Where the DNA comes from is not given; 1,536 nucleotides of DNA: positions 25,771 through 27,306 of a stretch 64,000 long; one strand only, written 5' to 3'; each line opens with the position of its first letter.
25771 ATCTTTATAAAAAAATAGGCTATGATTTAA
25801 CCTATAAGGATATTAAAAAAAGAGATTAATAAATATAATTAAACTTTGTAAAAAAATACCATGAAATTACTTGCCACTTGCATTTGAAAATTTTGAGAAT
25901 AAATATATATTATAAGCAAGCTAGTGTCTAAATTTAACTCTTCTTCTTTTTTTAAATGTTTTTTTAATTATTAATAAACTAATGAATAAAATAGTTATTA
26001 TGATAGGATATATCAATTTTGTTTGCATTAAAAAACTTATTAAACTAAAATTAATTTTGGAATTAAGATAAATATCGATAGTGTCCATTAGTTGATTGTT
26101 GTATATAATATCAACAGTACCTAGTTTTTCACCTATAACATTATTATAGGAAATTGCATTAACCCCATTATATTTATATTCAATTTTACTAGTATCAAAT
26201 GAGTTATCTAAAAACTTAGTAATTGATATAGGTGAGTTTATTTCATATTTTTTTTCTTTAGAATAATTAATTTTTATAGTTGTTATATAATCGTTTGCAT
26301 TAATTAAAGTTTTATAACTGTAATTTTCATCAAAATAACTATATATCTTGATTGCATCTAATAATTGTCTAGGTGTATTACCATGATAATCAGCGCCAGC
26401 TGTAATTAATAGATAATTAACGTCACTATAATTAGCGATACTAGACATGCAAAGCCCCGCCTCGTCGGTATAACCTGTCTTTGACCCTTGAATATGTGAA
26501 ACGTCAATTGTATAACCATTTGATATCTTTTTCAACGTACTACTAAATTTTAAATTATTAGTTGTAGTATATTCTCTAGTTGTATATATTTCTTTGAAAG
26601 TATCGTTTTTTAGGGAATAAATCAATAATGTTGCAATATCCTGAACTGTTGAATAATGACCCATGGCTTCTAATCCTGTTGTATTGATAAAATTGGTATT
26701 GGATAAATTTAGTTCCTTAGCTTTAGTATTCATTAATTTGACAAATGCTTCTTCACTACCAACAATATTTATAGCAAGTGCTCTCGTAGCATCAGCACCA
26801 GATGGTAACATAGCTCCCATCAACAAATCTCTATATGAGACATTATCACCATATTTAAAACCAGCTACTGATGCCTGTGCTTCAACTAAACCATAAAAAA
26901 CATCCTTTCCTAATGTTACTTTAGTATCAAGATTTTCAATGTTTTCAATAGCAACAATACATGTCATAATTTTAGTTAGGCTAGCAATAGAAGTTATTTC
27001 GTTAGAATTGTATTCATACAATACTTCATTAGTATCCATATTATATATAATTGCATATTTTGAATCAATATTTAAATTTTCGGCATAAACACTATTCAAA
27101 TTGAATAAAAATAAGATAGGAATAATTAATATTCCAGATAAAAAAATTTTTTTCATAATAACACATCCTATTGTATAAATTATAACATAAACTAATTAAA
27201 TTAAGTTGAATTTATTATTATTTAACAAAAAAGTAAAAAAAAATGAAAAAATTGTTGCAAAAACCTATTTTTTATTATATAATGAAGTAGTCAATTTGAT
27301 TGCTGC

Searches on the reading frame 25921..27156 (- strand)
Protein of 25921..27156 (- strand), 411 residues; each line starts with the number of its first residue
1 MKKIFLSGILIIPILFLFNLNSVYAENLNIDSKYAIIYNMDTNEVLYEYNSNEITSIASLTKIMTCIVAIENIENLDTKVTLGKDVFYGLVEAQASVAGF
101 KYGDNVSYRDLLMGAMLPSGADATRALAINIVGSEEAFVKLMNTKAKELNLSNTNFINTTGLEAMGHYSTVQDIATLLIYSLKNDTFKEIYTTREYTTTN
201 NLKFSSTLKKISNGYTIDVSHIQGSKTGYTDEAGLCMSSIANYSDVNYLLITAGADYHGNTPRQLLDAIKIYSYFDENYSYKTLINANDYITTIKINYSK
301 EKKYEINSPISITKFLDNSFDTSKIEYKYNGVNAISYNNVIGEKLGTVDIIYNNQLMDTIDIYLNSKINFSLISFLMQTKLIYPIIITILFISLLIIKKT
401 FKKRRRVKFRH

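Call 22: search_protein_families(library=pfam, proteins=[window:25921-27156:-], max_evalue=0.001)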
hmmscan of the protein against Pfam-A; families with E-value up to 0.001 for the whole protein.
window:25921-27156:- (411 aa): 2 families
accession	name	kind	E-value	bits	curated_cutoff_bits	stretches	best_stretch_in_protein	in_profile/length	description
PF00768.25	Peptidase_S11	-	5.6e-49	167.2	27.6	1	25-254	5-236/239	D-alanyl-D-alanine carboxypeptidase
PF13354.11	Beta-lactamase2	-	1.3e-05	25.1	22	1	37-235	4-199/214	Beta-lactamase enzyme family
